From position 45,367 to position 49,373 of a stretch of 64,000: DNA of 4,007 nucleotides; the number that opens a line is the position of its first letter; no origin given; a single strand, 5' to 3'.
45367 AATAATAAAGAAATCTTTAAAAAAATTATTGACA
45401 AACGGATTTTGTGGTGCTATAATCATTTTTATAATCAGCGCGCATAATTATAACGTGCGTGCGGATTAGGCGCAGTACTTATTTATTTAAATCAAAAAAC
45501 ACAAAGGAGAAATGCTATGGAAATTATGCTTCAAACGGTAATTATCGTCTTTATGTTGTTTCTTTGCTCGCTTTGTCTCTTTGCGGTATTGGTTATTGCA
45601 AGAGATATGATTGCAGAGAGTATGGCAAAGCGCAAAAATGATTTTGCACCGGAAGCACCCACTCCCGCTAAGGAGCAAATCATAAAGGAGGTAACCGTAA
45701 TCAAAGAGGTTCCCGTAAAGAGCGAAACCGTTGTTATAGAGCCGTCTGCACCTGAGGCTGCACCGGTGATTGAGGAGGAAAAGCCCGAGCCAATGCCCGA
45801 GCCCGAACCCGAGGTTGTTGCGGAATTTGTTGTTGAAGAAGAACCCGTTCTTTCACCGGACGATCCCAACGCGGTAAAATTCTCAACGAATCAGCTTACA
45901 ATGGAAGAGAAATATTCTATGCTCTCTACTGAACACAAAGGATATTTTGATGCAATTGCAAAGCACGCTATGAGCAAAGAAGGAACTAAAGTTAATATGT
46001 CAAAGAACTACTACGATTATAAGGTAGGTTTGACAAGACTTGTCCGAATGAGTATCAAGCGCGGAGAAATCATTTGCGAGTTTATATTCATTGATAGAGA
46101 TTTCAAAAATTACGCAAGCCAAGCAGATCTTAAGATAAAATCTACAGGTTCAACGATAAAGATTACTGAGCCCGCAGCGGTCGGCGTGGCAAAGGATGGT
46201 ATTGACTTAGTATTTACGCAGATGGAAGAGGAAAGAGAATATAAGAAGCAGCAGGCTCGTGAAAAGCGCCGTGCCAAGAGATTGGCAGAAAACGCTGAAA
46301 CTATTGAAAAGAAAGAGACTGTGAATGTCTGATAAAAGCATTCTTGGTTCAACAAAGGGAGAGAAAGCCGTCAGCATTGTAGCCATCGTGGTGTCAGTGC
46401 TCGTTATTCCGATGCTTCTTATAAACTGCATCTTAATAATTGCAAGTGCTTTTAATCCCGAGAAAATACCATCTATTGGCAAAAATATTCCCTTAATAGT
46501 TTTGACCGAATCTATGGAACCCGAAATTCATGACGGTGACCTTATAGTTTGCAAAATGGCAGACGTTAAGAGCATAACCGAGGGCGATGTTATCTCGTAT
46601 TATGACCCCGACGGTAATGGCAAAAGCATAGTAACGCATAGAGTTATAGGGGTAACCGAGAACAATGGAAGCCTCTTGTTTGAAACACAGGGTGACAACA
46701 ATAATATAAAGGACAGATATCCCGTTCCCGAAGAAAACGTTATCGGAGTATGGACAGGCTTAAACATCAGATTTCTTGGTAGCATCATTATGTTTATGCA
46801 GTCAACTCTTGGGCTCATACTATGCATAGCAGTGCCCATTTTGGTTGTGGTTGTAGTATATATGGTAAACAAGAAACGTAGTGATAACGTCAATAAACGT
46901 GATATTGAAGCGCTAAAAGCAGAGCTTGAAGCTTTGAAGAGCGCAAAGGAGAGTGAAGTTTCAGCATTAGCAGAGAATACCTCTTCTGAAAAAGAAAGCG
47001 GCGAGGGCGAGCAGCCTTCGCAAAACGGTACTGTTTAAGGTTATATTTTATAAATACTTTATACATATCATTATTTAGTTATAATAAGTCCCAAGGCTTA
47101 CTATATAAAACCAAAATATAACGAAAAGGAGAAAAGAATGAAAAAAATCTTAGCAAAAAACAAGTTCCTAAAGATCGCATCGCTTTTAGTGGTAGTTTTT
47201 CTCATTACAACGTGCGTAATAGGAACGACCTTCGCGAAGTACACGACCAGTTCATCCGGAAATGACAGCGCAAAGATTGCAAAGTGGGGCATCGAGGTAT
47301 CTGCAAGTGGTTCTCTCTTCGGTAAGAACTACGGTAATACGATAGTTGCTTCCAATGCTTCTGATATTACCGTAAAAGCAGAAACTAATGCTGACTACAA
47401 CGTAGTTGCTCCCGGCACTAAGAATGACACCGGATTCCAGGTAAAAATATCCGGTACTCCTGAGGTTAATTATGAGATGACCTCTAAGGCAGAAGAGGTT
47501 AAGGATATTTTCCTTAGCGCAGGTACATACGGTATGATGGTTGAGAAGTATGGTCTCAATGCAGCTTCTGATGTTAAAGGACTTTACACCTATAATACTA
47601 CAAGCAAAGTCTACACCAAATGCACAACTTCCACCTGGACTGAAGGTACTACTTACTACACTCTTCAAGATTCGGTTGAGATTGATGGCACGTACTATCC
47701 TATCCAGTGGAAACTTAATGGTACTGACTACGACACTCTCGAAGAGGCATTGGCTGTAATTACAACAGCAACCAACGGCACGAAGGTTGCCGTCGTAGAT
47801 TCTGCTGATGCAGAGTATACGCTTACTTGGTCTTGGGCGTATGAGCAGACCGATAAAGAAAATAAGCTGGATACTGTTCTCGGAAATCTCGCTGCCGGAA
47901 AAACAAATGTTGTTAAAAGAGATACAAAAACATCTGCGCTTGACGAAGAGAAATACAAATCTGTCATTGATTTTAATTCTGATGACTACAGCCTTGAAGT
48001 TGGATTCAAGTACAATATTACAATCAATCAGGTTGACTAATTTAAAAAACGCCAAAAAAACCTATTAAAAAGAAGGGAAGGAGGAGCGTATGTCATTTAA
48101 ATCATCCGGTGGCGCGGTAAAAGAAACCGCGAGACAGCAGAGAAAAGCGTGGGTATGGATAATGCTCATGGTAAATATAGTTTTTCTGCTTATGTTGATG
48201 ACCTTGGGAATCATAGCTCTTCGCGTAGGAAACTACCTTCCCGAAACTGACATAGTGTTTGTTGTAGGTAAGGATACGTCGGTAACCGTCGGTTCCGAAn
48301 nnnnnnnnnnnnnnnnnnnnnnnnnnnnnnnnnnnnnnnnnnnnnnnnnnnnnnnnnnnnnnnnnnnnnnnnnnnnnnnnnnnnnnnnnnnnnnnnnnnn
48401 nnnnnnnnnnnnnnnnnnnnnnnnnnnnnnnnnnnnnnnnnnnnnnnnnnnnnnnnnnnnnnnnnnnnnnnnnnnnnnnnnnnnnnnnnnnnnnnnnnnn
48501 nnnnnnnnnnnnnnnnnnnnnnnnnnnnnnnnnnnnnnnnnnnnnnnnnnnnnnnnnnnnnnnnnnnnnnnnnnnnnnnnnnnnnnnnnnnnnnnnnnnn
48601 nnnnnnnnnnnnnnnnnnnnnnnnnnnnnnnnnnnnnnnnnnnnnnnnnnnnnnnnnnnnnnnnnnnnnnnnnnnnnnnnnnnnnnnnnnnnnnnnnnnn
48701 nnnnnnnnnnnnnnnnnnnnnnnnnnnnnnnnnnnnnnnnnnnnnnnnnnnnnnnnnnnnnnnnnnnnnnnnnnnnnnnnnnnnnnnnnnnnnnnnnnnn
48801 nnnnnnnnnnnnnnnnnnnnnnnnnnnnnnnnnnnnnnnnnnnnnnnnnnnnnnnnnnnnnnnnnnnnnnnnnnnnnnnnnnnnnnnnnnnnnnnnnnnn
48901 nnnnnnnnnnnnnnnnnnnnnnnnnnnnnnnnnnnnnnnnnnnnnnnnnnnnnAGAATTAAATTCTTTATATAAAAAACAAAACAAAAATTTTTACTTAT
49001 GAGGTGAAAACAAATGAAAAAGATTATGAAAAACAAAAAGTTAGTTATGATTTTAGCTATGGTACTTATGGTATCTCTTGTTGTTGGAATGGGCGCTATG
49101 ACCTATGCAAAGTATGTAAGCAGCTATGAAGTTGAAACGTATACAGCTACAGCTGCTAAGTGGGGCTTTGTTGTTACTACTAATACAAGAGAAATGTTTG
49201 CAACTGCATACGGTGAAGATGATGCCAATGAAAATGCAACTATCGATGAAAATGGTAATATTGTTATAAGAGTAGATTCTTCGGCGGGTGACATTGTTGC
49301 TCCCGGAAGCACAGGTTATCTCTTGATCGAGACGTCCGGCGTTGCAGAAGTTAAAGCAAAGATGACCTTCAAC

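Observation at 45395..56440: Expanded TapA-SipW-TasA-like secreted fibre/adhesin locus: two SipW-type peptidases plus five cargo proteins, four with a shared variant signal junction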

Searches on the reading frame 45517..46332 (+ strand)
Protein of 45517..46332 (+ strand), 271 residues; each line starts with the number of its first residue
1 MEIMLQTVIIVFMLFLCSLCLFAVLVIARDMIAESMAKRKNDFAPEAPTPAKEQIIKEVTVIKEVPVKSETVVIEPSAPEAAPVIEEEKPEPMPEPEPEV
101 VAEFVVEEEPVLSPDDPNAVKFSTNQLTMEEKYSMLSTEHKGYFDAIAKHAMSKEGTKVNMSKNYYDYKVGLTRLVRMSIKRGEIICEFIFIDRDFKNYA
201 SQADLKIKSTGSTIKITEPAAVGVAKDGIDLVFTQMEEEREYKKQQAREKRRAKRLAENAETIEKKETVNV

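Call 3: search_protein_families(library=pfam, proteins=[window:45517-46332:+], max_evalue=0.1)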
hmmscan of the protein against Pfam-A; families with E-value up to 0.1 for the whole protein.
window:45517-46332:+ (271 aa): 1 family
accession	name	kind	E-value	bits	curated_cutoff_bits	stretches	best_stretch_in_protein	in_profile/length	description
PF13314.11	DUF4083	-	0.058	13.8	25.4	0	7-42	5-40/57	Domain of unknown function (DUF4083)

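Call 4: search_protein_families(library=ncbifam, proteins=[window:45517-46332:+], max_evalue=0.1)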
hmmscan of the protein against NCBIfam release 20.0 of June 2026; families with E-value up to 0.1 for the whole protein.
window:45517-46332:+ (271 aa): 2 families
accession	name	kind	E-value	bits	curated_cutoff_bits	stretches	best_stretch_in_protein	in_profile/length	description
NF011521.0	PRK14960.1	equivalog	0.015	13.7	1228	1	16-118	350-454/702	DNA polymerase III subunit gamma/tau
NF049868.1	FhaB_Rv0019c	equivalog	0.037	14.1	125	0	2-54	2-53/158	FHA domain-containing protein FhaB/FipA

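Call 45: list_cluster_members(proteins=[window:45517-46332:+, window:46325-47038:+, window:47138-48040:+, window:48090-48953:+, window:49014-49748:+, window:49917-50579:+, window:50669-52561:+, window:52653-56291:+])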
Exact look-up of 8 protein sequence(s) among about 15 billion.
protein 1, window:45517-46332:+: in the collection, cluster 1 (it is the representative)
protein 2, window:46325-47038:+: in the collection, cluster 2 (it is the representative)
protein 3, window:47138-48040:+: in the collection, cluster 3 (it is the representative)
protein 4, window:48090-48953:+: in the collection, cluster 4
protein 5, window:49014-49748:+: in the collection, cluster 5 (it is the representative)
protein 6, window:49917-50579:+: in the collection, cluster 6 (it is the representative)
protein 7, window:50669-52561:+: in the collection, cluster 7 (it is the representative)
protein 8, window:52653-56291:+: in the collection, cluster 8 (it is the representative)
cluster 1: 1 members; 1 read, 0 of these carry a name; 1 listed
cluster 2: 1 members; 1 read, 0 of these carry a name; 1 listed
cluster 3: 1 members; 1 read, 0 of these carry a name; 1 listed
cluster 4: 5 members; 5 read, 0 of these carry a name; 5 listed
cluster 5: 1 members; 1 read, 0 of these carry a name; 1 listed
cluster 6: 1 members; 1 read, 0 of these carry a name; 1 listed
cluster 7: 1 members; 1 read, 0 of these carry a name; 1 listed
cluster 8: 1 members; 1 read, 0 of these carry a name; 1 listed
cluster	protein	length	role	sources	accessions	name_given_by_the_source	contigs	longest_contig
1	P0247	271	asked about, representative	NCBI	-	-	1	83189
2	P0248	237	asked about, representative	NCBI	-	-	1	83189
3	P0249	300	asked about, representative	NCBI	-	-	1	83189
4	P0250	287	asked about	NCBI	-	-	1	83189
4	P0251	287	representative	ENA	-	-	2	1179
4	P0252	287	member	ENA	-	-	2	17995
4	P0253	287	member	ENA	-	-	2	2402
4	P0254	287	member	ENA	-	-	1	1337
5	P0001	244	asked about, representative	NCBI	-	-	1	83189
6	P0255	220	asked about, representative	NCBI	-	-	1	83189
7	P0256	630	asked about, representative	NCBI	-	-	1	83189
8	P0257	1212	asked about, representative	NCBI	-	-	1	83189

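Call 76: search_solved_structures(query=A5, max_evalue=10)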
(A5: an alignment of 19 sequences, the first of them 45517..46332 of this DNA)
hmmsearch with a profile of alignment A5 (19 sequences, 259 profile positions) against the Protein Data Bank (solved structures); distinct sequences matched with E-value up to 10: 14.
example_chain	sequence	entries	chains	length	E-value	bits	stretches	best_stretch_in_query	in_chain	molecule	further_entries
1aab_A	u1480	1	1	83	0.068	15.9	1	94-138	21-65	HIGH MOBILITY GROUP PROTEIN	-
1j3x_A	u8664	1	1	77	0.07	15.9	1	94-138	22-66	High mobility group protein 2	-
4qr9_A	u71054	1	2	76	0.075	15.8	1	95-138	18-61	High mobility group protein B1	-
2rtu_A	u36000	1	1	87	0.077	15.7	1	95-138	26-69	High mobility group protein B1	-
2ly4_A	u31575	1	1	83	0.085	15.6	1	95-138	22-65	High mobility group protein B1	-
1ckt_A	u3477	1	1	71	0.085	15.6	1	96-137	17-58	HIGH MOBILITY GROUP 1 PROTEIN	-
6cg0_N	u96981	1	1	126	0.44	13.2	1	96-137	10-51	High mobility group protein B1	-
5zdz_N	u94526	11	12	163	0.46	13.2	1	95-138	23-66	HMGB1 A-B box | High mobility group protein B1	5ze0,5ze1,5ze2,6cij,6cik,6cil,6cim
4gex_A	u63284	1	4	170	0.48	13.1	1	83-156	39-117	Spindle assembly abnormal protein 6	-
4geu_A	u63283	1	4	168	0.49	13.1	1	83-156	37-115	Spindle assembly abnormal protein 6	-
6oem_N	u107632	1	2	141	0.51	13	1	96-138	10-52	High mobility group protein B1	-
7z8k_h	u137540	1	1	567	0.87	12.3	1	64-141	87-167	Cytoplasmic dynein 1 intermediate chain 2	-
2yrq_A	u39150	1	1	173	1.5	11.5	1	95-138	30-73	High mobility group protein B1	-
7udy_A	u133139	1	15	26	5.5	9.7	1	10-29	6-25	Designed channel QLLL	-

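Call 77: search_protein_families(library=pfam, alignment_id=A5, max_evalue=10)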
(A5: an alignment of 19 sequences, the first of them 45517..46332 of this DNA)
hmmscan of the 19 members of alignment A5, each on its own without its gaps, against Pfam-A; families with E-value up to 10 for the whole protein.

A. member 1, window:45517-46332:+ (271 aa): 2 families
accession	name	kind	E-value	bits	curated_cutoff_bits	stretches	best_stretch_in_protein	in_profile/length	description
PF13314.11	DUF4083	-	0.058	13.8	25.4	1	7-42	5-40/57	Domain of unknown function (DUF4083)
PF02993.19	MCPVI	-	2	8.6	28.4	1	23-119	87-178/225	Minor capsid protein VI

B. families by the number of members that match (of 19 scanned): 52 families (the first 25 are shown)
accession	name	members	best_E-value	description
PF13314.11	DUF4083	8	0.013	Domain of unknown function (DUF4083)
PF08391.16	Ly49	5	0.0063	Ly49-like protein, N-terminal region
PF11892.13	PpnN_C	4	0.0036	Pyrimidine/purine nucleotide monophosphate nucleosidase, C-terminal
PF15471.11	TMEM171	3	0.0012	Transmembrane protein family 171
PF05434.16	Tmemb_9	3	0.052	TMEM9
PF11189.13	DUF2973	3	0.069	Protein of unknown function (DUF2973)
PF19167.5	DUF5849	3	0.31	Family of unknown function (DUF5849)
PF19470.4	DUF6007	3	0.73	Family of unknown function (DUF6007)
PF16118.10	DUF4834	2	0.017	Domain of unknown function (DUF4834)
PF14851.11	FAM176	2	0.03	FAM176 family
PF13965.12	SID-1_RNA_chan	2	0.038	dsRNA-gated channel SID-1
PF14575.11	EphA2_TM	2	0.041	Ephrin type-A receptor 2 transmembrane domain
PF23884.1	DUF7237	2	0.097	Family of unknown function (DUF7237)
PF14163.11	SieB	2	0.098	Super-infection exclusion protein B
PF11773.13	ComGE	2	0.45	Competence system putative prepilin ComGE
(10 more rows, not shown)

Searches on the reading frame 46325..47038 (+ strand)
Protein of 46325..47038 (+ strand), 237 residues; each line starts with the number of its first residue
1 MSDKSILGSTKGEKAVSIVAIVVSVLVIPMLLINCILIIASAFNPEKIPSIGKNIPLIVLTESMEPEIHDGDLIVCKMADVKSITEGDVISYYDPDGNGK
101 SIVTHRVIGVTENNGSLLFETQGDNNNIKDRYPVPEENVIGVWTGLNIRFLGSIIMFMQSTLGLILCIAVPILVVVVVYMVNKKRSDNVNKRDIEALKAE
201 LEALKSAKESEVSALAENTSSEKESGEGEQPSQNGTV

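Call 3: search_protein_families(library=pfam, proteins=[window:46325-47038:+], max_evalue=0.1)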
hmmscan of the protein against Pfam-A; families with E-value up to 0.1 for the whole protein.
window:46325-47038:+ (237 aa): 7 families
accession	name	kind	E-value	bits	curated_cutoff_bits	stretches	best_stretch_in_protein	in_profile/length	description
PF10502.14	Peptidase_S26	-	8.9e-05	22.9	22.9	1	56-110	25-80/168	Signal peptidase, peptidase S26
PF00717.28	Peptidase_S24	-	0.0015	18.6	23.3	1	58-90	39-69/116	Peptidase S24-like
PF03954.19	Lectin_N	-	0.0066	16.8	28.3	1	163-222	37-94/140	Hepatic lectin, N-terminal domain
PF15706.10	TMEM132_C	-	0.019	15.2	27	0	165-192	41-68/87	TMEM132 C-terminal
PF08496.15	Peptidase_S49_N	-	0.037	14.6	27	1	150-228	2-77/147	Peptidase family S49 N-terminal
PF24073.1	DUF7365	-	0.07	13.7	27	0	164-215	12-63/101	Coiled-coil region of unknown function (DUF7365)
PF20563.3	DUF6773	-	0.1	12.9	27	0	157-193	121-159/163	Family of unknown function (DUF6773)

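Call 4: search_protein_families(library=ncbifam, proteins=[window:46325-47038:+], max_evalue=0.1)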
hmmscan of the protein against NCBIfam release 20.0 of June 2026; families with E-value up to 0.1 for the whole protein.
window:46325-47038:+ (237 aa): 10 families
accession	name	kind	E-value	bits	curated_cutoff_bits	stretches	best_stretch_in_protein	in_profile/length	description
NF046067.1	SigPepSipWBacil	equivalog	4.6e-32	111.1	190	1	19-181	4-162/189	signal peptidase I SipW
TIGR02228.1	sigpep_I_arch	equivalog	1.7e-30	106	51.85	1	22-178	6-153/158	signal peptidase I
TIGR02227.1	sigpep_I_bact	equivalog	2.5e-07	30.7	47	1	56-113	22-80/162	signal peptidase I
TIGR02754.1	sod_Ni_protease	equivalog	0.0001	22.7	63.25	1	60-142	4-87/90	nickel-type superoxide dismutase maturation protease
TIGR00408.1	proS_fam_I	equivalog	0.011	14.7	437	1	144-204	254-314/475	proline--tRNA ligase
NF042931.1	SAG1386_EF1546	equivalog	0.031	14.4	80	1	161-229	33-103/158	SAG1386/EF1546 family surface-associated protein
NF047418.1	teichoic_AuxB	equivalog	0.034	13.1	300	1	146-226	106-193/345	lipoteichoic acid stability factor AuxB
NF008173.0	PRK10920.1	equivalog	0.039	13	313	1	162-224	38-99/390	uroporphyrinogen-III C-methyltransferase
TIGR02203.1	MsbA_lipidA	equivalog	0.073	11.5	602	0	143-192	138-187/572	lipid A export permease/ATP-binding protein MsbA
NF045849.1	ICE_MMCAP2_0565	equivalog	0.075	12.7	40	0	13-55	14-56/80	Mbov_0395 family pilin-like conjugal transfer protein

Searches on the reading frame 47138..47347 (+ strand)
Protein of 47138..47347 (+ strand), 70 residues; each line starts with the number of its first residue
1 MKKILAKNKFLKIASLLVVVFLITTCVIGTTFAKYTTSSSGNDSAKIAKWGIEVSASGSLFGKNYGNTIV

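Call 87: search_protein_families(library=ncbifam, proteins=[window:47138-47347:+], max_evalue=10)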
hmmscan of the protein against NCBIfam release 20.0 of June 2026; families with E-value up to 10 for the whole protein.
window:47138-47347:+ (70 aa): 1 family
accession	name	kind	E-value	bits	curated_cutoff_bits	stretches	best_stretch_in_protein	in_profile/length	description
NF045846.1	MSC0882_dom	subfamily_domain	0.022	13.9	60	1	3-49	1-47/244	MSC_0882 family membrane protein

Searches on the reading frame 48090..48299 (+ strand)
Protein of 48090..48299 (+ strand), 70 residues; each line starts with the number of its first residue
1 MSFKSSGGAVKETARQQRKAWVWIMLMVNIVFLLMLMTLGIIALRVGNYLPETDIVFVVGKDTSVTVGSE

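Call 87: search_protein_families(library=ncbifam, proteins=[window:48090-48299:+], max_evalue=10)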
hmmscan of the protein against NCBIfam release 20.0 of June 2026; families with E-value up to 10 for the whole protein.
window:48090-48299:+ (70 aa): 3 families
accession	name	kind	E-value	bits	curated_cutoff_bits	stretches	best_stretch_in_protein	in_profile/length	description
TIGR03503.1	TIGR03503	hypoth_equivalog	0.033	13.2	305.6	1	11-45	338-370/374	TIGR03503 family protein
NF033483.0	PknB_PASTA_kin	equivalog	0.095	11.7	450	1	10-62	322-374/563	Stk1 family PASTA domain-containing Ser/Thr kinase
NF006283.1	PRK08455.1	equivalog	0.12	12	187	1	11-44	6-39/182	flagellar basal body-associated protein FliL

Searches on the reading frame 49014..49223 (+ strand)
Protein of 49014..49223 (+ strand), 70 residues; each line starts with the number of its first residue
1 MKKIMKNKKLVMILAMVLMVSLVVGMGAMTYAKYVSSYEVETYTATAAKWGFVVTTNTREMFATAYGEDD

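Call 87: search_protein_families(library=ncbifam, proteins=[window:49014-49223:+], max_evalue=10)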
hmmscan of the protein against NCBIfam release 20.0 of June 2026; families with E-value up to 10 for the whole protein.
window:49014-49223:+ (70 aa): 7 families
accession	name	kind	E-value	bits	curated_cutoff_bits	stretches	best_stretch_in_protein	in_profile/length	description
TIGR02123.1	TRAP_fused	subfamily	0.0011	17.7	320.65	1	7-35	427-455/615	TRAP transporter fused permease subunit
NF010520.0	PRK13922.13-5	equivalog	0.0039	16.5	343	1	9-66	6-62/263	rod shape-determining protein MreC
NF041742.1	WGxxGxxG_fam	subfamily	0.053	14.1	35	1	5-48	1-44/69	WGxxGxxG family protein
NF053819.1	EF0750_LPXTG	subfamily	0.081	13.4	47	1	5-41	1-35/105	EF2685/EF0750 family sortase-dependent surface protein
TIGR04087.1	YqxM_for_SipW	equivalog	0.099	12.3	80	1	6-50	10-59/186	amyloid fiber anchoring/assembly protein TapA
NF051471.1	cytcCgr1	equivalog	0.13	11.9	340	1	32-66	45-78/204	cytochrome c-type protein Cgr1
NF009420.1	PRK12785.1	equivalog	0.14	11.9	197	1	6-62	16-70/161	flagellar basal body-associated protein FliL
